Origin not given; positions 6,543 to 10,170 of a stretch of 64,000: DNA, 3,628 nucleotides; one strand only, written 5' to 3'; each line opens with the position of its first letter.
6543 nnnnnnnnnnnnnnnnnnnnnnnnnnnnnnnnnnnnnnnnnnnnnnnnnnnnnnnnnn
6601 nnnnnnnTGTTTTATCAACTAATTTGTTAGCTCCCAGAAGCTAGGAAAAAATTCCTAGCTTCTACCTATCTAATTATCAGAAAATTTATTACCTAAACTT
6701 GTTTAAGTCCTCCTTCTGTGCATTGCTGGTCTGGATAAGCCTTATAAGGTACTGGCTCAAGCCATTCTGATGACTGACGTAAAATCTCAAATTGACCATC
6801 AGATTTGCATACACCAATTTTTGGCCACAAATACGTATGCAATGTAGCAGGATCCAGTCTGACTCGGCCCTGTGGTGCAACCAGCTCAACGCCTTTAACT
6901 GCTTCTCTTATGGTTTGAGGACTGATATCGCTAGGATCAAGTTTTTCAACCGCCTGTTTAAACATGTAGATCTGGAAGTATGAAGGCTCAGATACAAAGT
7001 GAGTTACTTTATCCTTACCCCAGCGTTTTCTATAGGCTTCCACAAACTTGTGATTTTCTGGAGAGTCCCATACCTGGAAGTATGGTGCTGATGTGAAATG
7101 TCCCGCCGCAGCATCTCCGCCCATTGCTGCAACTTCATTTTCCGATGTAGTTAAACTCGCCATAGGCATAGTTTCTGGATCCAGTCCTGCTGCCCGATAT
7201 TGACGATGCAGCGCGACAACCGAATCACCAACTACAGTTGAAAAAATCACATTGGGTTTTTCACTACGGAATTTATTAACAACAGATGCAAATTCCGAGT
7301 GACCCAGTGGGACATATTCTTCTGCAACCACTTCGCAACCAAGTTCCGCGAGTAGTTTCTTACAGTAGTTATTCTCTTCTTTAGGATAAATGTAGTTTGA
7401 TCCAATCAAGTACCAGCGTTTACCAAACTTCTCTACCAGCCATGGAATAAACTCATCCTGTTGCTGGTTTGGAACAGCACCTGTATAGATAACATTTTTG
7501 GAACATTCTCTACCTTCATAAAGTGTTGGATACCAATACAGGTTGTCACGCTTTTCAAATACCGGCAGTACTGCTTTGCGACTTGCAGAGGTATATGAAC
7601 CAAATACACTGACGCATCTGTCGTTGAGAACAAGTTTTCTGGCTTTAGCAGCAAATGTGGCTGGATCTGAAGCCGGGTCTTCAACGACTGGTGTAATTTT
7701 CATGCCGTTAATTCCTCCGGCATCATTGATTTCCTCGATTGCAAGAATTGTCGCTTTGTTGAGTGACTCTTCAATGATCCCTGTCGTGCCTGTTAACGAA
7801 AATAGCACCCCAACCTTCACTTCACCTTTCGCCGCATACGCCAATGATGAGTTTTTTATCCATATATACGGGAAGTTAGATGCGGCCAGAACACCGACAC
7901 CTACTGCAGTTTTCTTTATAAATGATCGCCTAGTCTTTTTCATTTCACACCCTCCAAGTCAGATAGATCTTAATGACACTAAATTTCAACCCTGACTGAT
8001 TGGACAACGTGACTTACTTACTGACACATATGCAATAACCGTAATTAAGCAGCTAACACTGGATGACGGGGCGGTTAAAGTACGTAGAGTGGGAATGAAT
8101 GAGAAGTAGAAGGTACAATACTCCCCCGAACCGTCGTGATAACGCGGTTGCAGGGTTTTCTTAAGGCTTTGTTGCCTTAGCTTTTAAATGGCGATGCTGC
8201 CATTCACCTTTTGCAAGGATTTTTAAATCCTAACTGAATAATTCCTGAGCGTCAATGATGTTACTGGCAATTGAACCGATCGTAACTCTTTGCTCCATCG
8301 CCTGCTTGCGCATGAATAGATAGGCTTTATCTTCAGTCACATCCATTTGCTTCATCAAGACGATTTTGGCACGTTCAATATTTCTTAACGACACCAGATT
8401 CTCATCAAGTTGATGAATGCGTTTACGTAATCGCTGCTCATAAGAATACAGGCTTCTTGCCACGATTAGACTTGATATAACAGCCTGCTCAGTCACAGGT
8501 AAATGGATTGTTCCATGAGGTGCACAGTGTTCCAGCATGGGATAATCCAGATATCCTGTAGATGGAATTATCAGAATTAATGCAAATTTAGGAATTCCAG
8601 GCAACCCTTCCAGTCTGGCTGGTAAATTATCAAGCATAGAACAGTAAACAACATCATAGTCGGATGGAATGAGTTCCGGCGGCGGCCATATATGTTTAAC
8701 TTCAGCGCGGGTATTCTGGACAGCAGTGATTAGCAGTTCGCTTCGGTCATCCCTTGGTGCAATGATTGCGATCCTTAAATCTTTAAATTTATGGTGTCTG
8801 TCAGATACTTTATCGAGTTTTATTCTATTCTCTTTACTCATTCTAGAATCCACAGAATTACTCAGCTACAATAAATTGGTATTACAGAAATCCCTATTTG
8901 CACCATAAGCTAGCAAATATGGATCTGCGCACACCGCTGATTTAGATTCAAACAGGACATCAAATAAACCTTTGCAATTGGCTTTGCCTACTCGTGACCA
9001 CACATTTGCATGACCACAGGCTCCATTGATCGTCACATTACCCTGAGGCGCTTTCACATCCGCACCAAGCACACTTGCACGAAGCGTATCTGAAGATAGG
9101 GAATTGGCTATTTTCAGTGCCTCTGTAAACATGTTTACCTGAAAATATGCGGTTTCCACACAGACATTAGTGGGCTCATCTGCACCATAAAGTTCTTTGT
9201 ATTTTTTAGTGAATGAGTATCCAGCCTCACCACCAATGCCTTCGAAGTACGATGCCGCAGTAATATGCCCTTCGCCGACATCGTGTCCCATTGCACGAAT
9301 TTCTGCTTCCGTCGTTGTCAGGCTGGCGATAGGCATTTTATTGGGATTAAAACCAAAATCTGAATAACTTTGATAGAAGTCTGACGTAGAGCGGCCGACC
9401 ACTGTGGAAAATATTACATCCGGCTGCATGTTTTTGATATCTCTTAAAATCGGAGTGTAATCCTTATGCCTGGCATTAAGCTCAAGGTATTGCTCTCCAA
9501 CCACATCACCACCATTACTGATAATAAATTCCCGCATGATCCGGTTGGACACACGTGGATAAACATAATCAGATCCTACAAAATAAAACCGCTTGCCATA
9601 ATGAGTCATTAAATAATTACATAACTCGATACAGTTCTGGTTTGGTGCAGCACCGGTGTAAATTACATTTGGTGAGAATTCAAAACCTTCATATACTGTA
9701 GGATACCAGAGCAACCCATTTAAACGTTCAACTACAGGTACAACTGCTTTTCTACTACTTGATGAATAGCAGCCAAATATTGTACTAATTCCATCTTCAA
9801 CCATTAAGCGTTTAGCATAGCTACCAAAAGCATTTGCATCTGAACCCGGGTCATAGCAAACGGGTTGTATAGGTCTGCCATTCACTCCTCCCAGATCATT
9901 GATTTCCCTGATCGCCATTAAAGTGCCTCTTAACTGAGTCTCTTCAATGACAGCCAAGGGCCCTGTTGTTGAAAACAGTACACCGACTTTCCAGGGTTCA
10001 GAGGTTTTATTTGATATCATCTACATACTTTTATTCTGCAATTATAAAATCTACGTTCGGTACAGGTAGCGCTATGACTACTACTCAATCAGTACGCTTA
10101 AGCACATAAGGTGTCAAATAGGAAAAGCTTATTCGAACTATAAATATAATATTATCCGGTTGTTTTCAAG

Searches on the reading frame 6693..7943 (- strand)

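Call 63: search_protein_families(library=pfam, proteins=[window:6693-7943:-], max_evalue=0.00001)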
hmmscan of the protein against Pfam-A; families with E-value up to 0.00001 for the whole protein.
window:6693-7943:- (416 aa): 2 families
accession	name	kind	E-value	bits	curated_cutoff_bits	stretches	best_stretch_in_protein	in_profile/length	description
PF13433.12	Peripla_BP_5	-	3.7e-140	467.6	27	1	42-403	1-360/363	Periplasmic binding protein domain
PF13458.12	Peripla_BP_6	-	8.4e-82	276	31.7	1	41-365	1-324/343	Periplasmic binding protein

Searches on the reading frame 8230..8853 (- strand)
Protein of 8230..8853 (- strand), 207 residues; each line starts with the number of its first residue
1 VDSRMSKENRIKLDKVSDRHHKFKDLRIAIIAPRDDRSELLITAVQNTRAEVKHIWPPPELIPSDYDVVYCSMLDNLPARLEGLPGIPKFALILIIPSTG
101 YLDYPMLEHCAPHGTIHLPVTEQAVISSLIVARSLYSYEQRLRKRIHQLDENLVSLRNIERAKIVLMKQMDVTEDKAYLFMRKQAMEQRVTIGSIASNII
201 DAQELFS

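Call 87: search_protein_families(library=pfam, proteins=[window:8230-8853:-], max_evalue=0.00001)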
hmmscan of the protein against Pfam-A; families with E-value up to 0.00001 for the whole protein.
window:8230-8853:- (207 aa): 2 families
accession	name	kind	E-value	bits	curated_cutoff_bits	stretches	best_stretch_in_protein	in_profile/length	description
PF03861.19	ANTAR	-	3.7e-13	49.5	27.3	1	148-200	2-54/54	ANTAR domain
PF21332.3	AmiR_N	-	4.2e-10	40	27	1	26-133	1-111/111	AmiR, N-terminal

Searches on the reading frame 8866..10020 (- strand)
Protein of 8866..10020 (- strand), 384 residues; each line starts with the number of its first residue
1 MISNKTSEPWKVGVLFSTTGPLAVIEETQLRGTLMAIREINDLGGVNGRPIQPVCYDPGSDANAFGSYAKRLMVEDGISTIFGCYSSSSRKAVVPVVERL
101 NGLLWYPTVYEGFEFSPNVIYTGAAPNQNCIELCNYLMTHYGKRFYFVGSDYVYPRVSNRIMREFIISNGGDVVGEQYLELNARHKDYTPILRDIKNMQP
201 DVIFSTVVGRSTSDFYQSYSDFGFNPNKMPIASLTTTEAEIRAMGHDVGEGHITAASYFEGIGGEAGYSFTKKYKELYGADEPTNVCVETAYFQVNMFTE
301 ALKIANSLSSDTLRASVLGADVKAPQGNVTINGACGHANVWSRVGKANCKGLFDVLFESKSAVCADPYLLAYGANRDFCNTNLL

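Call 63: search_protein_families(library=pfam, proteins=[window:8866-10020:-], max_evalue=0.00001)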
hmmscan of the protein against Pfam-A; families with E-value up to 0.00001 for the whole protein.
window:8866-10020:- (384 aa): 2 families
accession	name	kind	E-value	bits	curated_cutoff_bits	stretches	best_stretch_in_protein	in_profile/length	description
PF13433.12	Peripla_BP_5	-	2e-132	442.1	27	1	10-369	1-358/363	Periplasmic binding protein domain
PF13458.12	Peripla_BP_6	-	4.3e-64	217.8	31.7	1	9-340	1-331/343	Periplasmic binding protein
